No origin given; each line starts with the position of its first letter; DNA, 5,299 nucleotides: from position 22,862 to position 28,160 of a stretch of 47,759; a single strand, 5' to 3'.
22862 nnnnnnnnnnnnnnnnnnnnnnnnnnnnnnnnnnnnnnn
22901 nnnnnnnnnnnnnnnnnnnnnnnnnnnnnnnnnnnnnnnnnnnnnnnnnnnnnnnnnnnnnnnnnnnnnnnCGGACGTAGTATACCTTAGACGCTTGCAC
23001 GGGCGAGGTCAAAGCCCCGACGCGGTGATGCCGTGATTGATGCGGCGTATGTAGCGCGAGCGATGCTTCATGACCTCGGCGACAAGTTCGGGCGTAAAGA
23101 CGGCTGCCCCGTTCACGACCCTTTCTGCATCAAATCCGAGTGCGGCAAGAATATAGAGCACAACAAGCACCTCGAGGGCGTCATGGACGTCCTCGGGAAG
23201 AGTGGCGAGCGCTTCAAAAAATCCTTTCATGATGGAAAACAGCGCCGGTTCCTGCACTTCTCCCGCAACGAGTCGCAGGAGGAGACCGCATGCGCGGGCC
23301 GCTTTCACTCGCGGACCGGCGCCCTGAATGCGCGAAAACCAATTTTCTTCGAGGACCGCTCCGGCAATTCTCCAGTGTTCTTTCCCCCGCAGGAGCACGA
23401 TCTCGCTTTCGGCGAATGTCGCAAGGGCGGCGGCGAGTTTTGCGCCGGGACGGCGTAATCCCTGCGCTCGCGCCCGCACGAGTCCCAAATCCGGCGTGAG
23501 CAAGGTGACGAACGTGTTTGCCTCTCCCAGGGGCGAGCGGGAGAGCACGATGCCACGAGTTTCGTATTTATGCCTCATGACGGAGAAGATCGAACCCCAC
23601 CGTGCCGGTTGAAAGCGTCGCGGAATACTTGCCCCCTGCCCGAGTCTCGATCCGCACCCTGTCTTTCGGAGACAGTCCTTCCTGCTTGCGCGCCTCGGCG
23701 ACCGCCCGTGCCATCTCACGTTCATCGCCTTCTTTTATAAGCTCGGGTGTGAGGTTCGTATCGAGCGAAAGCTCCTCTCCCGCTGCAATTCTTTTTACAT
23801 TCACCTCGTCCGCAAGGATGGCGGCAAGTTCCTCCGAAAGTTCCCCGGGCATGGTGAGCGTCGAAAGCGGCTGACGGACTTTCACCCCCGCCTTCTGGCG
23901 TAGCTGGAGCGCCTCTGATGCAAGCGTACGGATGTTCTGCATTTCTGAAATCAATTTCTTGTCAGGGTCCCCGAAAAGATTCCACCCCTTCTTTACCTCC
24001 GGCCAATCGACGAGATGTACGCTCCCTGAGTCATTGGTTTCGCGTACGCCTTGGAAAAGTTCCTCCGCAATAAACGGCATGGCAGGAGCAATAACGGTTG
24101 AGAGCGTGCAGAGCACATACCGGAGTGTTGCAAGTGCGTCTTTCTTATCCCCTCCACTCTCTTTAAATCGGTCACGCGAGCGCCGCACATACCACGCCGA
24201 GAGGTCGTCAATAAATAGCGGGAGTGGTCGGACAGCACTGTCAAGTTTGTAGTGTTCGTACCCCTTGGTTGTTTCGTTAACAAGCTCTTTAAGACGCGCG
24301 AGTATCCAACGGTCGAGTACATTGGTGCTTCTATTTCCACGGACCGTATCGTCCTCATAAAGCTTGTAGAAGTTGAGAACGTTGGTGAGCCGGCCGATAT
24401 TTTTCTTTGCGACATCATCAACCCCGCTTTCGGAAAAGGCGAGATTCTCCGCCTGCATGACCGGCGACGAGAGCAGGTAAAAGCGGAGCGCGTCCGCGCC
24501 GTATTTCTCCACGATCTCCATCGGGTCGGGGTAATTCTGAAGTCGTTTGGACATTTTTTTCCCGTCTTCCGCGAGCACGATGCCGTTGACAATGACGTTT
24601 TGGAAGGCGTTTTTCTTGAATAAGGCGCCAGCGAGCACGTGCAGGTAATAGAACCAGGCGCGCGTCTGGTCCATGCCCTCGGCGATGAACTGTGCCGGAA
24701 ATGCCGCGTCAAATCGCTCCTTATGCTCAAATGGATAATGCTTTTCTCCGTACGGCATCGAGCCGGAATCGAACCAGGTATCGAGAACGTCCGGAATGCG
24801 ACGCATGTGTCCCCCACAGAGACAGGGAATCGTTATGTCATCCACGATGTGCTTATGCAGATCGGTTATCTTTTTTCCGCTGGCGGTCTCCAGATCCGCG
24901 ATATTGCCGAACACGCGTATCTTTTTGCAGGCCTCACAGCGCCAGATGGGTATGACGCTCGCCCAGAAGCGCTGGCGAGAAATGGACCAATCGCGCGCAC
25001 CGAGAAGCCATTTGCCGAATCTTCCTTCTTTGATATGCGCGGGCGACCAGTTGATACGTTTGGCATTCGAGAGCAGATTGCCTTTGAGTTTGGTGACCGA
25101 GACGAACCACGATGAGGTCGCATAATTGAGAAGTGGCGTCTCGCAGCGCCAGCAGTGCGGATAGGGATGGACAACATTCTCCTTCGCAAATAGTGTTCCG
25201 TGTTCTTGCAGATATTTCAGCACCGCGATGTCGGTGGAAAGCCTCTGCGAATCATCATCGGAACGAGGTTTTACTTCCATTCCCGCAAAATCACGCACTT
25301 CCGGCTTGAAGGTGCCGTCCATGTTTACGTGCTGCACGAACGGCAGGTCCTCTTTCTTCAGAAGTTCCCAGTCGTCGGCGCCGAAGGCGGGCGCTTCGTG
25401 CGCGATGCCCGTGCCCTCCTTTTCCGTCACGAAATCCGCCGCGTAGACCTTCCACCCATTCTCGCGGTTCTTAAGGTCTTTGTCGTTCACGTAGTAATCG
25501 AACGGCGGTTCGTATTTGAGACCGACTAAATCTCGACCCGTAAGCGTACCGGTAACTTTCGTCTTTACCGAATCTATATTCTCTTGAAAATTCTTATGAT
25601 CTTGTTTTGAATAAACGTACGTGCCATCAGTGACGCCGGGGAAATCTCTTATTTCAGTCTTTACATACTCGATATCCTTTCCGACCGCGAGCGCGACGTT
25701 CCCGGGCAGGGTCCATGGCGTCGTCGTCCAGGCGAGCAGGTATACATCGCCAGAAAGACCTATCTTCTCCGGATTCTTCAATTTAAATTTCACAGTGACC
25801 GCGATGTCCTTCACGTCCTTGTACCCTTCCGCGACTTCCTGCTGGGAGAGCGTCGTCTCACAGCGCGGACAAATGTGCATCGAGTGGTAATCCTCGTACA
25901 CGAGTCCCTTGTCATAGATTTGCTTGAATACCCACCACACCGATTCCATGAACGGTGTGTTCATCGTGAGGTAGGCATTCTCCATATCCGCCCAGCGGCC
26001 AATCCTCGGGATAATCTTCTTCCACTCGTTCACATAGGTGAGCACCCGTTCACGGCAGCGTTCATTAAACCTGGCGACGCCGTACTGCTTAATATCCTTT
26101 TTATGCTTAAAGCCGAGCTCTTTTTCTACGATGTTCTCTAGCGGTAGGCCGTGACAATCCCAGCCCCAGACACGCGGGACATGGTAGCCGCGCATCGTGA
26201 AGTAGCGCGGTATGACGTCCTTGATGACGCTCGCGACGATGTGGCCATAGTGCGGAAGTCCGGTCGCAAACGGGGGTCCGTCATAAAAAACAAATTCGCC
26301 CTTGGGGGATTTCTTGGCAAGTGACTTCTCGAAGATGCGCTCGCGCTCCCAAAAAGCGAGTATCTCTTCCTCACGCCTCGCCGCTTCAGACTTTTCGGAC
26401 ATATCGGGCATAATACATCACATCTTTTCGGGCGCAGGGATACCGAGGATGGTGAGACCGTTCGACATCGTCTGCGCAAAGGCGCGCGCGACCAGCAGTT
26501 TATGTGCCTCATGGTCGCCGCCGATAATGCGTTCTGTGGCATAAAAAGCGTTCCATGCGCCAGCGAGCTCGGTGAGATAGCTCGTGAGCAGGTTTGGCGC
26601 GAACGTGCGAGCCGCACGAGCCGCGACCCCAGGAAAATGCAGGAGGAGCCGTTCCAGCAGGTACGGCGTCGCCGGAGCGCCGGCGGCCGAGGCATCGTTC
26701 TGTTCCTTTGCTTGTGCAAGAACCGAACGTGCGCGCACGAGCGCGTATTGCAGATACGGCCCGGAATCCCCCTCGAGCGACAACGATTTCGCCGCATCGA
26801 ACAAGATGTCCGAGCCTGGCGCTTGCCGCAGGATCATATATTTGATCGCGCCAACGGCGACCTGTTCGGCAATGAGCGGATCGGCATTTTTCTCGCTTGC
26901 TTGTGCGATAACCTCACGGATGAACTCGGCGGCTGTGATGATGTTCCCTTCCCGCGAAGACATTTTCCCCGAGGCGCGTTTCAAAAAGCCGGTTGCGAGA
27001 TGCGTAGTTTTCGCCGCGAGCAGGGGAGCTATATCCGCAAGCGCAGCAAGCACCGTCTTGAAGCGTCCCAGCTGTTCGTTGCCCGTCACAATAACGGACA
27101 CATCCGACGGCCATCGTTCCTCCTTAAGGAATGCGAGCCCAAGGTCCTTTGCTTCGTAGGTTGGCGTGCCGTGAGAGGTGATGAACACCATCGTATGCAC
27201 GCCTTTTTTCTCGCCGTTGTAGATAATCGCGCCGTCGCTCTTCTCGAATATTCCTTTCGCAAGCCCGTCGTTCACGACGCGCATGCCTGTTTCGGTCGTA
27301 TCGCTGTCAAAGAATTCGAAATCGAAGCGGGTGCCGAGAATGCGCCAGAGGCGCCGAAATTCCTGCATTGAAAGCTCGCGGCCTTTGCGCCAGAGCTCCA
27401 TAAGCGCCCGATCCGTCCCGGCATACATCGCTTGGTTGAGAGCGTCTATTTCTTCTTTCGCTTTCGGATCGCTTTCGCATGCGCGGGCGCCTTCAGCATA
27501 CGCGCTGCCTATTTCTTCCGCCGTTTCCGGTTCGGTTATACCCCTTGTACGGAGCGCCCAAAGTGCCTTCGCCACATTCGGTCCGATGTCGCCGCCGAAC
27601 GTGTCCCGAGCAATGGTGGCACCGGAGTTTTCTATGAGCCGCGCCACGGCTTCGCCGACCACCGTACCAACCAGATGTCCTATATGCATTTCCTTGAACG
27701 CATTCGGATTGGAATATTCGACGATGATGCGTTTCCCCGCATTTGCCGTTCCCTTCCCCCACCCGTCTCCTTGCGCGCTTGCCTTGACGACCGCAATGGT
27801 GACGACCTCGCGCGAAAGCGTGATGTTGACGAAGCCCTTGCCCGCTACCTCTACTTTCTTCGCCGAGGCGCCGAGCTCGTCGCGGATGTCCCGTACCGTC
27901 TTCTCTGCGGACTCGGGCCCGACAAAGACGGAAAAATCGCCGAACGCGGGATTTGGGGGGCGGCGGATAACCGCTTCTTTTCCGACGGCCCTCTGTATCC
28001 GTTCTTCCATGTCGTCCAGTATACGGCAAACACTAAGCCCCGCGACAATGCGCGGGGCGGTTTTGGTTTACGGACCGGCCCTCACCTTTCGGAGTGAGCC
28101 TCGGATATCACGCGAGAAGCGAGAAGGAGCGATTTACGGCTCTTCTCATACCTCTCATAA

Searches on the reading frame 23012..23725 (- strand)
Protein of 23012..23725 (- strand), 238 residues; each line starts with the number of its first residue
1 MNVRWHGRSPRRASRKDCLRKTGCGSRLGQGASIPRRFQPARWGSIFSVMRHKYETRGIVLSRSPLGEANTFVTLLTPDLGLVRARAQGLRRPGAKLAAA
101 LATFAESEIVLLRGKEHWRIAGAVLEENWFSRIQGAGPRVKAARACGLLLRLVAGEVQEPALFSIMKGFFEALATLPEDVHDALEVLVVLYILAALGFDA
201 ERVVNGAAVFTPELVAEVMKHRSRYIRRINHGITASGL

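Call 13: search_protein_families(library=pfam, proteins=[window:23012-23725:-], max_evalue=0.001)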
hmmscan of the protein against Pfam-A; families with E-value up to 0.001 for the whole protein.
window:23012-23725:- (238 aa): 1 family
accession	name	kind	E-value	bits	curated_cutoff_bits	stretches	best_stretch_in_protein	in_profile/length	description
PF11967.14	RecO_N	-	5.4e-13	49.2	27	1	50-116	1-67/80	Recombination protein O N terminal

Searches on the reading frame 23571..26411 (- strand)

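Call 13: search_protein_families(library=pfam, proteins=[window:23571-26411:-], max_evalue=0.001)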
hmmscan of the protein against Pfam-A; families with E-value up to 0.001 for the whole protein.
window:23571-26411:- (947 aa): 5 families
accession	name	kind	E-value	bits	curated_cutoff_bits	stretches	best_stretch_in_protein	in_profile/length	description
PF00133.28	tRNA-synt_1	-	1.7e-136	455.7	22.7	1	17-657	2-413/414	tRNA synthetases class I (I, L, M and V)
PF08264.19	Anticodon_1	-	6.5e-31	107.6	25.1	1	700-851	1-146/148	Anticodon-binding domain of tRNA ligase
PF09334.17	tRNA-synt_1g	-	1.1e-15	57.8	20.1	2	47-193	8-135/391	tRNA synthetases class I (M)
PF19302.4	DUF5915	-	2.1e-07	31.1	27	1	881-925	102-146/195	Domain of unknown function (DUF5915)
PF01406.26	tRNA-synt_1e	-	9e-06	25.7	27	0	596-666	231-298/301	tRNA synthetases class I (C) catalytic domain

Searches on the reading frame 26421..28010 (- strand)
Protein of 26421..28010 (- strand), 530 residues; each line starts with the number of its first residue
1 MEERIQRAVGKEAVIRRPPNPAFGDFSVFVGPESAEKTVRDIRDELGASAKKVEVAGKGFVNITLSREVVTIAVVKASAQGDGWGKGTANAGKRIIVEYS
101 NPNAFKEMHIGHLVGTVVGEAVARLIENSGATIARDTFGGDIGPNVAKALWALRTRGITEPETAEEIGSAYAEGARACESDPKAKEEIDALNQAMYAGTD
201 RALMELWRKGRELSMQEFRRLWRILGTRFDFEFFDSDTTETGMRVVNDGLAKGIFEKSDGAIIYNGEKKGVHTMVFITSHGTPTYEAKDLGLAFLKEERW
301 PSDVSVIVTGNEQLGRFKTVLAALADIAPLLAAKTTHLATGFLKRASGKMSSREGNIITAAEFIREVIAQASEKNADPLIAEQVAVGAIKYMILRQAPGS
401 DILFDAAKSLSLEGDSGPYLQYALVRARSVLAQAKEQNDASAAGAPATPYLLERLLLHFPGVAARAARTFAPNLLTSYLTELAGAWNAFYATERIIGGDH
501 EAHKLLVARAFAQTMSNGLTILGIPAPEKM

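Call 13: search_protein_families(library=pfam, proteins=[window:26421-28010:-], max_evalue=0.001)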
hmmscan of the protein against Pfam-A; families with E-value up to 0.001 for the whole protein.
window:26421-28010:- (530 aa): 3 families
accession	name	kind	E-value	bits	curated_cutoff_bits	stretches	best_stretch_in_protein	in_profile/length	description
PF00750.26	tRNA-synt_1d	-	9.1e-25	87.8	23.3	1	89-404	16-347/349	tRNA synthetases class I (R), catalytic domain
PF05746.21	DALR_1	-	8.3e-23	81.1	22.3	1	420-530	1-117/117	DALR anticodon binding domain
PF03485.21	Arg_tRNA_synt_N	-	0.00018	22.5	21.5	0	10-65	21-85/85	Arginyl tRNA synthetase N terminal domain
